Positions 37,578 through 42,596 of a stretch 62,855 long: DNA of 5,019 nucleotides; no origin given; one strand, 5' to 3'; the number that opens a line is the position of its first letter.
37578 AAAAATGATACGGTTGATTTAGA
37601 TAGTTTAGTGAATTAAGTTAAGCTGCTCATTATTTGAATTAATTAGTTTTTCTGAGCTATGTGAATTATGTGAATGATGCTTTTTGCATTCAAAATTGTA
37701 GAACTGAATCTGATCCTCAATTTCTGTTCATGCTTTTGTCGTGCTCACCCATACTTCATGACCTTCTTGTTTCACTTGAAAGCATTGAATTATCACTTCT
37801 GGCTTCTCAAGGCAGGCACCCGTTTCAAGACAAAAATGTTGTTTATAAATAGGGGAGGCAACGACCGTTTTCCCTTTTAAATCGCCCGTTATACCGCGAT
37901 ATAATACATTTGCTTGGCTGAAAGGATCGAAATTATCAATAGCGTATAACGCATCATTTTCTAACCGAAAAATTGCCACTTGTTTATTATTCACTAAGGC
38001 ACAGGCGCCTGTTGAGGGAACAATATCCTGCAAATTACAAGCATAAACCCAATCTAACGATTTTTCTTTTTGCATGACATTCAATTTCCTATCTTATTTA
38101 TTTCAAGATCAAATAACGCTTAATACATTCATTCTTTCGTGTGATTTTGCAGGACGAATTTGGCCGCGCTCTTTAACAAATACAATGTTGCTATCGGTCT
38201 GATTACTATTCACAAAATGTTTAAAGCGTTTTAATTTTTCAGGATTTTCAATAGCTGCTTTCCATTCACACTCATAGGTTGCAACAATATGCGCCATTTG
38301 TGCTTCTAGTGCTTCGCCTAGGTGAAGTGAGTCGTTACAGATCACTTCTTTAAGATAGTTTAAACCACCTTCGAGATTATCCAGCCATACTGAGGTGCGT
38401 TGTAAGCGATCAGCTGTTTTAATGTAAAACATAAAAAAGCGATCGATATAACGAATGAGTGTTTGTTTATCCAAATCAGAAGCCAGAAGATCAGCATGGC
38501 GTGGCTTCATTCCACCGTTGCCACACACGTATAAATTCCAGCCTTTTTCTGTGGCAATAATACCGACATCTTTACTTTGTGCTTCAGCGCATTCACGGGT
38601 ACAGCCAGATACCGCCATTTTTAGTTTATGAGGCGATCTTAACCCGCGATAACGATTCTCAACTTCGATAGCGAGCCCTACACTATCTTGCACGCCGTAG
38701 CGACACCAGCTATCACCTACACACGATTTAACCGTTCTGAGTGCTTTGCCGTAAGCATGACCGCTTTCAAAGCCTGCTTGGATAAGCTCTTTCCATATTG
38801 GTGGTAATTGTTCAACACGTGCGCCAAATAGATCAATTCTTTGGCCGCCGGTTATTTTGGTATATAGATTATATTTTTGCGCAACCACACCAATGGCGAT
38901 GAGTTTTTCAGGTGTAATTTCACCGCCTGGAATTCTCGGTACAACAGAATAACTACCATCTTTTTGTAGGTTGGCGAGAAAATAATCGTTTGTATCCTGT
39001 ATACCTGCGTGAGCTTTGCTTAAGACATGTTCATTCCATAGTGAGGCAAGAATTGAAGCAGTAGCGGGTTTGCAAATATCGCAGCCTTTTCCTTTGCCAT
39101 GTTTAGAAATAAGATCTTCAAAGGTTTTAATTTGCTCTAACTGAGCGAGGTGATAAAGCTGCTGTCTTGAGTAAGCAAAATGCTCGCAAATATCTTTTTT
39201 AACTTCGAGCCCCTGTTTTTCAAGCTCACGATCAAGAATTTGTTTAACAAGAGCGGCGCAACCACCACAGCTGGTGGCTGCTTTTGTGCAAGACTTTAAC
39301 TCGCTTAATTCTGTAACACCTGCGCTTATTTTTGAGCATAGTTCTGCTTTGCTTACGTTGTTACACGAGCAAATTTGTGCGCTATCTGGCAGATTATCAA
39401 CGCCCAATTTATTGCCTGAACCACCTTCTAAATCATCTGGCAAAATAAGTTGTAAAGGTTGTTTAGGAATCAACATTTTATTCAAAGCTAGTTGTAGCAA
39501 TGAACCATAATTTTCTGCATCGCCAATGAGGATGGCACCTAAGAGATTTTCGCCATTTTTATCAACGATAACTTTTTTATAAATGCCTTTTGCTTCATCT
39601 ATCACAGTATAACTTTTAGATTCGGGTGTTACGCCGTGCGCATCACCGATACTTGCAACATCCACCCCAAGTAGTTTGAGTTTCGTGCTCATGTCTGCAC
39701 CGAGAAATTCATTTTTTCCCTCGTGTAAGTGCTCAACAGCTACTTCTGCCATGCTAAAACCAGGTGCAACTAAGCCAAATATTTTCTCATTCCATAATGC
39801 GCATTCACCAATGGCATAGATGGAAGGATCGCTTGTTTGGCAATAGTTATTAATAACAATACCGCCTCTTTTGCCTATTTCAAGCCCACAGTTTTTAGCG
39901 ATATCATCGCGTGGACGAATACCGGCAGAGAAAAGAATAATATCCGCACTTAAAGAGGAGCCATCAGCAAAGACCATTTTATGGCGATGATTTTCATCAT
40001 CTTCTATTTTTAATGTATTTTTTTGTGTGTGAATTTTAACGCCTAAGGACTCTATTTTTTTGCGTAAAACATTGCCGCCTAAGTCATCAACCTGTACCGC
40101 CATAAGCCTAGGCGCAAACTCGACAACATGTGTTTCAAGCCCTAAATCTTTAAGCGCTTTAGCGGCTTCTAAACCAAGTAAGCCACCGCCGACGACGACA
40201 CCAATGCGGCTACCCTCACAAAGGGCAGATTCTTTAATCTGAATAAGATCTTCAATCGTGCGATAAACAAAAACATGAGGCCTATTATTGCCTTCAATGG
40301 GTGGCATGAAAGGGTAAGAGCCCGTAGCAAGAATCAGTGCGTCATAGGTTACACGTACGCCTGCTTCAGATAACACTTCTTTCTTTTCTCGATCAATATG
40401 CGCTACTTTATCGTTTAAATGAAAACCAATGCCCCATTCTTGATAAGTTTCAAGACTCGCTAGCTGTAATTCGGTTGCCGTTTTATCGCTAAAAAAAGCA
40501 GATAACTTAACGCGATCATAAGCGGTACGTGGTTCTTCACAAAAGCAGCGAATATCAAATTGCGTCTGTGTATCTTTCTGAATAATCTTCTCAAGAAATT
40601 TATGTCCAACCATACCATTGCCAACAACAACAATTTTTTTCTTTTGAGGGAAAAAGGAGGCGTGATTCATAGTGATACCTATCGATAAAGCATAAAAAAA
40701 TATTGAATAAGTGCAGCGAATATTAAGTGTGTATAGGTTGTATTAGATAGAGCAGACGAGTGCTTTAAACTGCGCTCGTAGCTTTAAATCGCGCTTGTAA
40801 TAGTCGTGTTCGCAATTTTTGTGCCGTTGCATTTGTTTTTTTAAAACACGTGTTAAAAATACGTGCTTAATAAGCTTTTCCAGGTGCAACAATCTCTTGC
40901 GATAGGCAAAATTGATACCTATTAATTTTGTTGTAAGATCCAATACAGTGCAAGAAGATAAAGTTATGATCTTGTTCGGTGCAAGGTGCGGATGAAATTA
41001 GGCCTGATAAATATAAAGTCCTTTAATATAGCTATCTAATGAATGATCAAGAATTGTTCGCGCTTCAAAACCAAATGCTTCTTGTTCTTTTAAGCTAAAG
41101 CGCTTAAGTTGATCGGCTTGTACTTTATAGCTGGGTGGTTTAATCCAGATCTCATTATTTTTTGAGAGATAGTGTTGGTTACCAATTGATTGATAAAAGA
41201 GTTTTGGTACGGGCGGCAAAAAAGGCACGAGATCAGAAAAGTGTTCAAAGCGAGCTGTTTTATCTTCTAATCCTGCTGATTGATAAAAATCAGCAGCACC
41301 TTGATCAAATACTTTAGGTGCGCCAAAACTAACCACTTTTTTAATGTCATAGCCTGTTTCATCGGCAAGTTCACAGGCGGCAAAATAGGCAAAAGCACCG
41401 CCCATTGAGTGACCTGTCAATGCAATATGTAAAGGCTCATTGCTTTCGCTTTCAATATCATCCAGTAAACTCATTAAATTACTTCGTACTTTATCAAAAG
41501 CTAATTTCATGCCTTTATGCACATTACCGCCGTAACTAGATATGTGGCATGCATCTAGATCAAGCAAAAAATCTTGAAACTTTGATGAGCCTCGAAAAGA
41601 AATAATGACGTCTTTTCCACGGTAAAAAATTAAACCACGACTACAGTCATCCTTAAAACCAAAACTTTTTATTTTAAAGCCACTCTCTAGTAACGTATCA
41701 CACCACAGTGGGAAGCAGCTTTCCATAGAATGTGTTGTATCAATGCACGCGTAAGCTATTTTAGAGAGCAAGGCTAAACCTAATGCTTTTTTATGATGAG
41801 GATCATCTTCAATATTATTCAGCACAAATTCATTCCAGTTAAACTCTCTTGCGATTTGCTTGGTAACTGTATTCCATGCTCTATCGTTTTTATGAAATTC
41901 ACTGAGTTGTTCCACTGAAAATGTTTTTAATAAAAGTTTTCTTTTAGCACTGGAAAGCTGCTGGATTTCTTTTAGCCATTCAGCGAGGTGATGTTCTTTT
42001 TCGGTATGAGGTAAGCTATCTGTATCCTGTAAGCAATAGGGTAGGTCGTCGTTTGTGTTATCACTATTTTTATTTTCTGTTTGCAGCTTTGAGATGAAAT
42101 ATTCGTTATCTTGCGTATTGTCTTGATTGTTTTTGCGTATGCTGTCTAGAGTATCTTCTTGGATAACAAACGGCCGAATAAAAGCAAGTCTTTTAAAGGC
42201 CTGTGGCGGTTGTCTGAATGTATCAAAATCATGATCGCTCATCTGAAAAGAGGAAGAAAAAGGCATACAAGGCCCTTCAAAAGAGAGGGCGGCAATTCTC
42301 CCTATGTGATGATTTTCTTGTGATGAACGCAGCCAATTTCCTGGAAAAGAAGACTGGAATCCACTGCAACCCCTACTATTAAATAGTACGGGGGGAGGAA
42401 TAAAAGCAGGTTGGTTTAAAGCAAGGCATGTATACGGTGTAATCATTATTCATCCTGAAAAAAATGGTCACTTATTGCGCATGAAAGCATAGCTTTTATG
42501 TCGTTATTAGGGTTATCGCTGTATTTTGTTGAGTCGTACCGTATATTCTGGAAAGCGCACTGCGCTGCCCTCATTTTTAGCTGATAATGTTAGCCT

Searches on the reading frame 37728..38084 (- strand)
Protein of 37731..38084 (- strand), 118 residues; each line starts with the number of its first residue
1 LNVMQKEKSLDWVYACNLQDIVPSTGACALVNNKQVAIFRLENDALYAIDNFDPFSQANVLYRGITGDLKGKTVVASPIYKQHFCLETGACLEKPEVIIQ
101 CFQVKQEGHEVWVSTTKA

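Call 12: search_protein_families(library=pfam, proteins=[window:37731-38084:-], max_evalue=0.001)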
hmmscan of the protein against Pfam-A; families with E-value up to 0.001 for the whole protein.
window:37731-38084:- (118 aa): 2 families
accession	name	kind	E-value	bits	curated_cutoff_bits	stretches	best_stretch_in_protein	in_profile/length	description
PF13806.12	Rieske_2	-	1.4e-38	131.4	27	1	11-114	1-104/104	Rieske-like [2Fe-2S] domain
PF22543.2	Rieske_4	-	0.00066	20.4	28.4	1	14-92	2-78/119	Soluble Rieske-type ferredoxin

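Call 36: find_encoding_contigs(protein=window:37728-38075:-, flank=10000, max_places=10)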
Protein window:37728-38075:- (115 aa): 9 contigs read that carry it; 9 places shown.
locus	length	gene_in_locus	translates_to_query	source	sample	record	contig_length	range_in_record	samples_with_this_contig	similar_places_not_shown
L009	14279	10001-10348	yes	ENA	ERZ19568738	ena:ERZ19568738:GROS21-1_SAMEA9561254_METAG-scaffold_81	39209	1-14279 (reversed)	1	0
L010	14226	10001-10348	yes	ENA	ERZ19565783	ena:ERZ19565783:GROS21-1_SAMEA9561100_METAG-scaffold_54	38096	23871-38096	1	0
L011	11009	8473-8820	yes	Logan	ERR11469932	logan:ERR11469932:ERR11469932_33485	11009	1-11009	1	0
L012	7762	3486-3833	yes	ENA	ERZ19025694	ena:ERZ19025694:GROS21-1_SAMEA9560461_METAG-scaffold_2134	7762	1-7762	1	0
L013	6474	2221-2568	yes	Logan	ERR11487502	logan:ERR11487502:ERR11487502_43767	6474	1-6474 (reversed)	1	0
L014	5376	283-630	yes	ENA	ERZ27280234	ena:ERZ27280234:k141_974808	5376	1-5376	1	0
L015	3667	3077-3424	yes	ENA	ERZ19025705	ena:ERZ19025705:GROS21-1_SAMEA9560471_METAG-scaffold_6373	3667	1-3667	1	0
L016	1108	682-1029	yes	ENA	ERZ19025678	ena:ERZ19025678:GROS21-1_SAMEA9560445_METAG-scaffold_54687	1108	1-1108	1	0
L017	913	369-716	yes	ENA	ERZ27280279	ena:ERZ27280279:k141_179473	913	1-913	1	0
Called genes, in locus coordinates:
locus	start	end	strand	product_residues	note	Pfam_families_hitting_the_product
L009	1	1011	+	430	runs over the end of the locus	PF00285:Citrate_synt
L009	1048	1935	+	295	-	PF01488:Shikimate_DH (weak), PF03446:NAD_binding_2, PF03807:F420_oxidored, PF07991:KARI_N (faint), PF14833:NAD_binding_11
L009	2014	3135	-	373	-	PF00487:FA_desaturase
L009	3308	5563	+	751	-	-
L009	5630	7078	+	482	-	PF01764:Lipase_3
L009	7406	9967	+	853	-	PF03486:HI0933_like (faint), PF07992:Pyr_redox_2, PF13738:Pyr_redox_3 (weak), PF00070:Pyr_redox, PF18267:Rubredoxin_C, PF04324:Fer2_BFD, PF03460:NIR_SIR_ferr, PF01077:NIR_SIR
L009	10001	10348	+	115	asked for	PF13806:Rieske_2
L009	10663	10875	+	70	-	-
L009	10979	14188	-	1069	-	PF13289:SIR2_2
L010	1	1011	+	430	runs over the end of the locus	PF00285:Citrate_synt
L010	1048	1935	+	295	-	PF01488:Shikimate_DH (weak), PF03446:NAD_binding_2, PF03807:F420_oxidored, PF07991:KARI_N (faint), PF14833:NAD_binding_11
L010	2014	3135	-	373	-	PF00487:FA_desaturase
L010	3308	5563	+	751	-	-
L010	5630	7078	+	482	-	PF01764:Lipase_3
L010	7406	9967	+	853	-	PF03486:HI0933_like (faint), PF07992:Pyr_redox_2, PF13738:Pyr_redox_3 (weak), PF00070:Pyr_redox, PF18267:Rubredoxin_C, PF04324:Fer2_BFD, PF03460:NIR_SIR_ferr, PF01077:NIR_SIR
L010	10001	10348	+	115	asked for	PF13806:Rieske_2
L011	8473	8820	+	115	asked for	PF13806:Rieske_2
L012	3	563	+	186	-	?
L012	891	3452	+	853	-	PF03486:HI0933_like (faint), PF07992:Pyr_redox_2, PF13738:Pyr_redox_3 (weak), PF00070:Pyr_redox, PF18267:Rubredoxin_C, PF04324:Fer2_BFD, PF03460:NIR_SIR_ferr, PF01077:NIR_SIR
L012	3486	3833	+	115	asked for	PF13806:Rieske_2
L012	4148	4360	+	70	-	-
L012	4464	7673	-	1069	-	PF13289:SIR2_2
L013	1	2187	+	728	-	?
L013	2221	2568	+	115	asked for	PF13806:Rieske_2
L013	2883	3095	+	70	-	-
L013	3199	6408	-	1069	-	PF13289:SIR2_2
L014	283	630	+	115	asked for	PF13806:Rieske_2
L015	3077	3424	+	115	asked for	PF13806:Rieske_2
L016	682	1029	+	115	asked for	PF13806:Rieske_2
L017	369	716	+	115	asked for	PF13806:Rieske_2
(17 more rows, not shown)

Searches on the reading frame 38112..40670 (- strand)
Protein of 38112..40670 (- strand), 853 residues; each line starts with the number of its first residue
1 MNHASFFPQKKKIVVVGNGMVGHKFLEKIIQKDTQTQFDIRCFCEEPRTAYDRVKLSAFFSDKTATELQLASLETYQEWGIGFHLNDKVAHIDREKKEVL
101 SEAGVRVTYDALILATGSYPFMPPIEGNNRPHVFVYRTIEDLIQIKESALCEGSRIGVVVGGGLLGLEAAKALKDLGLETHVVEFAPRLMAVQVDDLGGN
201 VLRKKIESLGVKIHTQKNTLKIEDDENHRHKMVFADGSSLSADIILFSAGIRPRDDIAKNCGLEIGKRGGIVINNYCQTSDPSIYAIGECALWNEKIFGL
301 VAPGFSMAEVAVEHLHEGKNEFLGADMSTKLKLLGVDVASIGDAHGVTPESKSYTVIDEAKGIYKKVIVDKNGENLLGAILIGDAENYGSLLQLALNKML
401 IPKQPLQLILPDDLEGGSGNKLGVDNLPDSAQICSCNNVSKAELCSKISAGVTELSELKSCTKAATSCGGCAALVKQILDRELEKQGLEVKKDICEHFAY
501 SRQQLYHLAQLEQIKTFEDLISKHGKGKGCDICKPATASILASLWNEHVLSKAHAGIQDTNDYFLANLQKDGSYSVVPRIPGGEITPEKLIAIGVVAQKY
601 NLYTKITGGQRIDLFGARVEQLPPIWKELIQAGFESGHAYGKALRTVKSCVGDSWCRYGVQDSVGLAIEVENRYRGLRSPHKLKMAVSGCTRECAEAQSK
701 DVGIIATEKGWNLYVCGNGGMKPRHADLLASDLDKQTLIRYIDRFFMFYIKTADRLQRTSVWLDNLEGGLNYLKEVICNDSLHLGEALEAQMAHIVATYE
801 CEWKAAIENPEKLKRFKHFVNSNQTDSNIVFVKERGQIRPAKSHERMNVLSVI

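Call 12: search_protein_families(library=pfam, proteins=[window:38112-40670:-], max_evalue=0.001)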
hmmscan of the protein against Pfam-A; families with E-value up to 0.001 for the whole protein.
window:38112-40670:- (853 aa): 9 families
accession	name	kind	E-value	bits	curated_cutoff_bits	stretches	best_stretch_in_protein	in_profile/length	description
PF07992.20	Pyr_redox_2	-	1.4e-52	179.4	26.1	1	12-307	2-283/291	Pyridine nucleotide-disulphide oxidoreductase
PF01077.27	NIR_SIR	-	6.8e-22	78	27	1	641-766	2-141/158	Nitrite and sulphite reductase 4Fe-4S domain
PF00070.33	Pyr_redox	-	4e-18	66.1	22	1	158-232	3-77/82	Pyridine nucleotide-disulphide oxidoreductase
PF04324.20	Fer2_BFD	-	2.3e-13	50.7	26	1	433-480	2-49/50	BFD-like [2Fe-2S] binding domain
PF18267.7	Rubredoxin_C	-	2.3e-12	47.2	25.9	1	328-393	2-64/70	Rubredoxin NAD+ reductase C-terminal domain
PF03460.22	NIR_SIR_ferr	-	2.6e-12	46.7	24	1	569-630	3-67/69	Nitrite/Sulfite reductase ferredoxin-like half domain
PF03486.20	HI0933_like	-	9e-07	29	50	0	23-118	67-164/244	HI0933-like protein Rossmann domain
PF13738.12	Pyr_redox_3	-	2e-06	27.7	30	1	77-288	92-305/305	Pyridine nucleotide-disulphide oxidoreductase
PF01266.30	DAO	-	0.00017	21.7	27.9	0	76-120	159-208/353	FAD dependent oxidoreductase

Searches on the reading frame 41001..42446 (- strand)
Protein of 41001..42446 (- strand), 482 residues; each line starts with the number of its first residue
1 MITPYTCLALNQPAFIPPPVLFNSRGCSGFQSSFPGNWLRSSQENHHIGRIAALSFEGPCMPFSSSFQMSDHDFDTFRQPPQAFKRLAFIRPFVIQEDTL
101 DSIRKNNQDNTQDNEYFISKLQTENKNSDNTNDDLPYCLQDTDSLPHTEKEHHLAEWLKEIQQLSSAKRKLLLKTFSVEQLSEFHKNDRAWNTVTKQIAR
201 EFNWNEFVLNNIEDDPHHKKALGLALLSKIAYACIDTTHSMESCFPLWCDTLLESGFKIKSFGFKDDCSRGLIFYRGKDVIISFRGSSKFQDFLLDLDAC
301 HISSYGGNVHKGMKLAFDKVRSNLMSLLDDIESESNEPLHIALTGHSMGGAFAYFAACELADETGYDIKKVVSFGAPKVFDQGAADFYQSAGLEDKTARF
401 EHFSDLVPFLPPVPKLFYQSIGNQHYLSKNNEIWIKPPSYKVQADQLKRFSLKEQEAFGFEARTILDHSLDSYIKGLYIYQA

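Call 12: search_protein_families(library=pfam, proteins=[window:41001-42446:-], max_evalue=0.001)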
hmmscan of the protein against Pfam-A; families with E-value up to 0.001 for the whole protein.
window:41001-42446:- (482 aa): 3 families
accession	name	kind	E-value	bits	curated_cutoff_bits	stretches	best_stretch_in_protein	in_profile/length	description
PF01764.32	Lipase_3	-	1.4e-18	67.6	22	1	282-413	2-138/140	Lipase (class 3)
PF07819.20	PGAP1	-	0.00013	22.3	24.3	1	287-383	43-134/233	PGAP1-like alpha/beta domain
PF11187.14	Mbeg1-like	-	0.00021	21.2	21.1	1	326-380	73-125/224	Mbeg1-like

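Call 47: search_protein_families(library=padloc, proteins=[window:41001-42446:-], max_evalue=0.01)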
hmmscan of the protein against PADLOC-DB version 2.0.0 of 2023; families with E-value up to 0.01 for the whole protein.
window:41001-42446:- (482 aa): 0 families
